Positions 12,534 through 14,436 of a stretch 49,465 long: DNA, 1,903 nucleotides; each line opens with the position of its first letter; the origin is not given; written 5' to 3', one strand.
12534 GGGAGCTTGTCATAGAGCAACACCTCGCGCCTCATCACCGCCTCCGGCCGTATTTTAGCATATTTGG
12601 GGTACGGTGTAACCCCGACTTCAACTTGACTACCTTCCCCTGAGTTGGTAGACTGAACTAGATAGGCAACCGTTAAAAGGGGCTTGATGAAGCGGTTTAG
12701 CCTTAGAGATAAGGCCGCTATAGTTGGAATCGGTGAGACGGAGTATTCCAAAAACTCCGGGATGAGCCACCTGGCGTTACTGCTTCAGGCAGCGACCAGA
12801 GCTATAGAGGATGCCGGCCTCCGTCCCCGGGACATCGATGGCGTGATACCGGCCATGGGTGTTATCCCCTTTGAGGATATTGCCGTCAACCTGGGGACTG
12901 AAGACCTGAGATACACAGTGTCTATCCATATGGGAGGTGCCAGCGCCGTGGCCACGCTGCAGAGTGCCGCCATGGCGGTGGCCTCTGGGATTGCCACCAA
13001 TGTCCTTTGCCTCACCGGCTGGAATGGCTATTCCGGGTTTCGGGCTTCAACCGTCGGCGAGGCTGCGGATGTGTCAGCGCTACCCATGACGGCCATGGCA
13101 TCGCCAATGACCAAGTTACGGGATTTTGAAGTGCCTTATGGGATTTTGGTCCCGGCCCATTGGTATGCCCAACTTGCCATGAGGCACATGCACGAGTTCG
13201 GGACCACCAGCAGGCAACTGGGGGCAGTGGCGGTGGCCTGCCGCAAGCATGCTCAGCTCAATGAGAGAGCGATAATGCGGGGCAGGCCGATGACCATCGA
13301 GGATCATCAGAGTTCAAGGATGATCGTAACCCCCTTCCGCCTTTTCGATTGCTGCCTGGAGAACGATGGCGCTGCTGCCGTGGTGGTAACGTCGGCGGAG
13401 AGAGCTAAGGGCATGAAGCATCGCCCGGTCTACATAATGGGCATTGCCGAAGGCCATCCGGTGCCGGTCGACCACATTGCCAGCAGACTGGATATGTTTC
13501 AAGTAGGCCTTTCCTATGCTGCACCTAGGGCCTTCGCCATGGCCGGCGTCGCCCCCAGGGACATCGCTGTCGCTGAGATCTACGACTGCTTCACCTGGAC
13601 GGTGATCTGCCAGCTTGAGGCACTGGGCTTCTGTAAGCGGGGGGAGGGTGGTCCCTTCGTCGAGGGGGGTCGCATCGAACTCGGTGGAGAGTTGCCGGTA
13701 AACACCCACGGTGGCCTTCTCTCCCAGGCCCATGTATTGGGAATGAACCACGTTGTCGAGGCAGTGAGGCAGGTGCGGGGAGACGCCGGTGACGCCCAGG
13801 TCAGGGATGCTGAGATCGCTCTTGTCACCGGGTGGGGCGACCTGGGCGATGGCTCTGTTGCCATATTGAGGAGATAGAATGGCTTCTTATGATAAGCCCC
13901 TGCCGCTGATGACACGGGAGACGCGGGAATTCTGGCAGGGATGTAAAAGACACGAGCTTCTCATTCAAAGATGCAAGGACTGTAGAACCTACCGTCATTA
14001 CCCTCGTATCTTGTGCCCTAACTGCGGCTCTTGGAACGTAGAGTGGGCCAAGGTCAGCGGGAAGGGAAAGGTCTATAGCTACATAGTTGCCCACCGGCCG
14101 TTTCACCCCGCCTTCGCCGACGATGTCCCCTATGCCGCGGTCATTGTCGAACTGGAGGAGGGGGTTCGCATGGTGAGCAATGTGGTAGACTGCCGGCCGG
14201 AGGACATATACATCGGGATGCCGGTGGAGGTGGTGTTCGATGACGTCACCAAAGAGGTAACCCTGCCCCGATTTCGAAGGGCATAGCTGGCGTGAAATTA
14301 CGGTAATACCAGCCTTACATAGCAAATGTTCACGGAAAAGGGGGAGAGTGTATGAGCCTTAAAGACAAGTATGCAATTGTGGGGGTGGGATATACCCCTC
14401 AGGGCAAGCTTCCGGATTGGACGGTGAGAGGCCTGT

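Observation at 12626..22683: Nine co-directional, translationally coupled genes form a ~10-kb CoA-centred operon that matches no standard pathway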

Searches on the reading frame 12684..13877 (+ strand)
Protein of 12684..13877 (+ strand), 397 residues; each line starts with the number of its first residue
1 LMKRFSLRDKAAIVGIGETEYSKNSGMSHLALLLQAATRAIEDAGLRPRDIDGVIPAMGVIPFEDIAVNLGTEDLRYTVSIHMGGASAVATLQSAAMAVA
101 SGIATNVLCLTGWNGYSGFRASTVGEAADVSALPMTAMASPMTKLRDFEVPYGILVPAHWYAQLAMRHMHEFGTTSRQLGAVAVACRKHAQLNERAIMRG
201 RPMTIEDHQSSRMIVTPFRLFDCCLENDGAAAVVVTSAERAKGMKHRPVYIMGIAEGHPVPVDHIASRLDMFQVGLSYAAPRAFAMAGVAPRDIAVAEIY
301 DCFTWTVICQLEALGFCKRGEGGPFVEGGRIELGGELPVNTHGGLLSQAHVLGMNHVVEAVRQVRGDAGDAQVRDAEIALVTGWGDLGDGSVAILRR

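Call 4: search_protein_families(library=pfam, proteins=[window:12684-13877:+], max_evalue=0.01)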
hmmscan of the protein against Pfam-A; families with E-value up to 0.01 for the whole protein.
window:12684-13877:+ (397 aa): 2 families
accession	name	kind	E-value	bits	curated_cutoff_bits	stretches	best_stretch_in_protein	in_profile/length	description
PF22691.2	Thiolase_C_1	-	2.6e-49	167.1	28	1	263-393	7-140/144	Thiolase C-terminal domain-like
PF02803.24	Thiolase_C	-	1.4e-05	25.2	27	1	270-394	18-120/123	Thiolase, C-terminal domain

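Call 6: search_protein_families(library=ncbifam, proteins=[window:12684-13877:+], max_evalue=0.001)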
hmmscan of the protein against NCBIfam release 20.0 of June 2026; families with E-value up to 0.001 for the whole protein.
window:12684-13877:+ (397 aa): 29 families (the best 25 are shown)
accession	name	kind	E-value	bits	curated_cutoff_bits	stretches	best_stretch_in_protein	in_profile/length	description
NF005892.0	PRK07855.1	subfamily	4.7e-114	381.3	469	1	6-383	3-376/390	lipid-transfer protein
NF004811.0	PRK06158.1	subfamily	1.4e-96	323.8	421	1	6-386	5-368/384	acetyl-CoA acetyltransferase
NF006010.0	PRK08142.1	subfamily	5e-78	262.5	462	1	6-386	2-372/388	thiolase domain-containing protein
NF004720.0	PRK06064.1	subfamily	4.1e-63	213.4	420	1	10-390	3-379/389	thiolase domain-containing protein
NF053570.1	AcCoTHIOL_METTL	equivalog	7e-57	193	600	1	11-389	4-374/385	acetyl-CoA acetyltransferase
NF009228.0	PRK12578.1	subfamily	1.3e-50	172.2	485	1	9-388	3-377/387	thiolase domain-containing protein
NF006102.0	PRK08256.1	subfamily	2.6e-47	161.7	436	1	9-392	3-387/394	lipid-transfer protein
NF006180.0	PRK08313.1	subfamily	2.9e-44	151.5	514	1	9-385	4-371/389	thiolase domain-containing protein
NF004810.0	PRK06157.1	equivalog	5.3e-44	150.9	403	1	6-390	4-387/400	acetyl-CoA acetyltransferase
NF005704.0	PRK07516.1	subfamily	2.5e-42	145.2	412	1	10-385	3-374/389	thiolase domain-containing protein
NF004715.0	PRK06059.1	equivalog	4.8e-42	144.3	424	1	10-396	5-398/399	lipid-transfer protein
NF004982.0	PRK06365.1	equivalog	3.1e-41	141.8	695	2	12-257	19-256/430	thiolase domain-containing protein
NF004721.0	PRK06065.1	equivalog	3.9e-38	131.3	455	2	164-394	155-389/393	thiolase domain-containing protein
NF053628.1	BnzsclthlBbsBGT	equivalog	2.2e-35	122.2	750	1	8-376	4-359/389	benzoylsuccinyl-CoA thiolase subunit BbsB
NF004722.0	PRK06066.1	equivalog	7.1e-31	107.5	516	1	9-387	4-373/385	thiolase domain-containing protein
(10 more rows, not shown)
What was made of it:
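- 12687..13877 (+): Thiolase-fold protein 1 (SCP-x/Ltp2-like). Gly replaces the nucleophilic Cys. Lineage-specific passenger. Calls 4 and 6.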

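Call 38: search_solved_structures(query=window:12687-13877:+, max_evalue=1e-10, show_alignments=2)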
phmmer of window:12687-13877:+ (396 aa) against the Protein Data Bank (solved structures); distinct sequences matched with E-value up to 1e-10: 19.
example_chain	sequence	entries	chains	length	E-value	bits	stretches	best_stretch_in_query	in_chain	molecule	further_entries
6ok1_A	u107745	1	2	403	1.8e-85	290.7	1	8-381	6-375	Lipid-transfer protein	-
4u4e_A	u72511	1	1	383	2.6e-73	250.7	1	6-394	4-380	Thiolase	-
9myr_A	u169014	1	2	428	3.9e-54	187.6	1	4-389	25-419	Nonspecific lipid-transfer protein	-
7yvy_A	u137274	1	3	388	2e-37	132.6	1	9-396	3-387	Acetyl-CoA acetyltransferase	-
7pxp_C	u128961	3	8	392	1.8e-33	119.6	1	87-385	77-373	Benzoylsuccinyl-CoA thiolase subunit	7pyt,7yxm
6esq_A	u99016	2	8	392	2.2e-33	119.3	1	8-384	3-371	acetoacetyl-CoA thiolase | Acetyl-CoA acetyltransferase thiolase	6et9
4yzo_A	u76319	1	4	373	8e-28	101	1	163-393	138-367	Putative acyl-CoA acyltransferase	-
6hsj_A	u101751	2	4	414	1.2e-27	100.4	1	5-387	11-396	SCP2-thiolase (type-1)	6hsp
6hrv_A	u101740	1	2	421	1.3e-27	100.3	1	5-387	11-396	SCP2-thiolase (type-1)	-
4bi9_A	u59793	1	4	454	8.8e-22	81.1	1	213-375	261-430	3-KETOACYL-COA THIOLASE, PUTATIVE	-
4bia_A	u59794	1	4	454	1.6e-20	77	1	213-375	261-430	3-KETOACYL-COA THIOLASE, PUTATIVE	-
9skm_I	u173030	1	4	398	1.1e-19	74.2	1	278-386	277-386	2,4-diacetylphloroglucinol biosynthesis protein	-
9skh_I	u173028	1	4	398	1.2e-19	74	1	278-386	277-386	2,4-diacetylphloroglucinol biosynthesis protein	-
5ab4_A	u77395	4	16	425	1.8e-18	70.2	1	155-394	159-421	SCP2-THIOLASE LIKE PROTEIN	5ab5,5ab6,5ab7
3zbl_A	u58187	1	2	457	1.1e-17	67.6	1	217-373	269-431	3-KETOACYL-COA THIOLASE-LIKE PROTEIN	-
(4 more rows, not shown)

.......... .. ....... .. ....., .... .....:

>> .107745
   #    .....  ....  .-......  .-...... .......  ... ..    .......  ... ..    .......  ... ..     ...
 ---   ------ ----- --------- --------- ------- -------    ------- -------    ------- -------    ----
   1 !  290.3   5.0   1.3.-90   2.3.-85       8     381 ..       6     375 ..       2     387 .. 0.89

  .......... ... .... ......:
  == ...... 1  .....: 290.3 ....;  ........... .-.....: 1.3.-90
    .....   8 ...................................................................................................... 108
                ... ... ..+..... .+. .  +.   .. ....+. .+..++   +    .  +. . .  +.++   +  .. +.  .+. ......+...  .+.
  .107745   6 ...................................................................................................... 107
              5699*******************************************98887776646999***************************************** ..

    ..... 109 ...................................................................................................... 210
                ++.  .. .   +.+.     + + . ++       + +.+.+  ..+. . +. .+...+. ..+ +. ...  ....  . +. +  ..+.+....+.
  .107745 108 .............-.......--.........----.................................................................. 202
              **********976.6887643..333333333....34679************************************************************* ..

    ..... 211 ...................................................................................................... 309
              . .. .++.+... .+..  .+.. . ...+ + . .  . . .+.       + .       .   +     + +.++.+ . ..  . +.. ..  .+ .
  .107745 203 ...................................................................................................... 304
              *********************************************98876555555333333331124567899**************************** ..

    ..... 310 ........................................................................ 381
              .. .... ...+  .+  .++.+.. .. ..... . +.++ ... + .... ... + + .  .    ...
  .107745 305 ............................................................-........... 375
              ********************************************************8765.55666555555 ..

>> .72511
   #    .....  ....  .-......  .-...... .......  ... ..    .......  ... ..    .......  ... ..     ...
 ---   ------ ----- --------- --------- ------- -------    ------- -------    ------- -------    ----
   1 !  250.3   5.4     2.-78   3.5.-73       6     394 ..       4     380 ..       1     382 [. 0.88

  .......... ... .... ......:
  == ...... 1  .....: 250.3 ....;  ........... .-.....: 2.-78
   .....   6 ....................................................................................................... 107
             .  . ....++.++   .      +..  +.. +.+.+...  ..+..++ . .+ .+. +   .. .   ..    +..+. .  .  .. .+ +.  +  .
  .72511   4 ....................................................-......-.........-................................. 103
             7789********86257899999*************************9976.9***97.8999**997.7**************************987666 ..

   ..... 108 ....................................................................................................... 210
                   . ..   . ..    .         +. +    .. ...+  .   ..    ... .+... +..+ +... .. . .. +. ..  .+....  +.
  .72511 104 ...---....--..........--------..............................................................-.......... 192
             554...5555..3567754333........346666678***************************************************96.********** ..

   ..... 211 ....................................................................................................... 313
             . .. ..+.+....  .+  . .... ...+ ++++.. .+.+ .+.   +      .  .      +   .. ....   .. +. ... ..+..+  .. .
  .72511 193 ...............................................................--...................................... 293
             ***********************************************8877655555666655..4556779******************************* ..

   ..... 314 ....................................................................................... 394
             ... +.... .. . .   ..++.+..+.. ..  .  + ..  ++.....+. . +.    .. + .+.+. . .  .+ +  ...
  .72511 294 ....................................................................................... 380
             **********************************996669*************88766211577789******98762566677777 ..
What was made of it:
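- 12687..13877 (+): The best PDB match is the Ltp2 aldolase 6ok1 (E 1.8e-85, call 38).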

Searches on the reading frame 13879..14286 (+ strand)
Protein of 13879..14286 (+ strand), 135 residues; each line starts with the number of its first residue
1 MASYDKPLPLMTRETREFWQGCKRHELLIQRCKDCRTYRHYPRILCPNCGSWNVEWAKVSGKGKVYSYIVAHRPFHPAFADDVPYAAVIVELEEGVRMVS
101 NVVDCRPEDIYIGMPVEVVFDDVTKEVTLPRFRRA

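Call 4: search_protein_families(library=pfam, proteins=[window:13879-14286:+], max_evalue=0.01)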
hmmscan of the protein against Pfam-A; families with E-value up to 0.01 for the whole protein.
window:13879-14286:+ (135 aa): 2 families
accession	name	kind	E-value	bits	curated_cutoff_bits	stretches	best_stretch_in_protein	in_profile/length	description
PF01796.24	OB_ChsH2_C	-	1.7e-24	85.9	27.1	1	56-121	1-65/65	ChsH2, C-terminal OB-fold domain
PF12172.15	zf-ChsH2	-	1.6e-13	50.6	23.2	1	19-51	1-33/37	ChsH2, rubredoxin-like zinc ribbon domain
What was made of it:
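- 13879..14286 (+): DUF35 partner 1 (zinc ribbon + OB fold). Call 4: zf-ChsH2 + OB_ChsH2_C.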

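Call 6: search_protein_families(library=ncbifam, proteins=[window:13879-14286:+], max_evalue=0.001)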
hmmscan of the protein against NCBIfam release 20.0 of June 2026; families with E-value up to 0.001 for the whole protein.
window:13879-14286:+ (135 aa): 1 family
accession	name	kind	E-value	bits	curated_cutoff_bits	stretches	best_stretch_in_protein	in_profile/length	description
NF053627.1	BnzsclthlBbsAGT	equivalog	1.4e-06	28.3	250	1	30-123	39-128/145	benzoylsuccinyl-CoA thiolase subunit BbsA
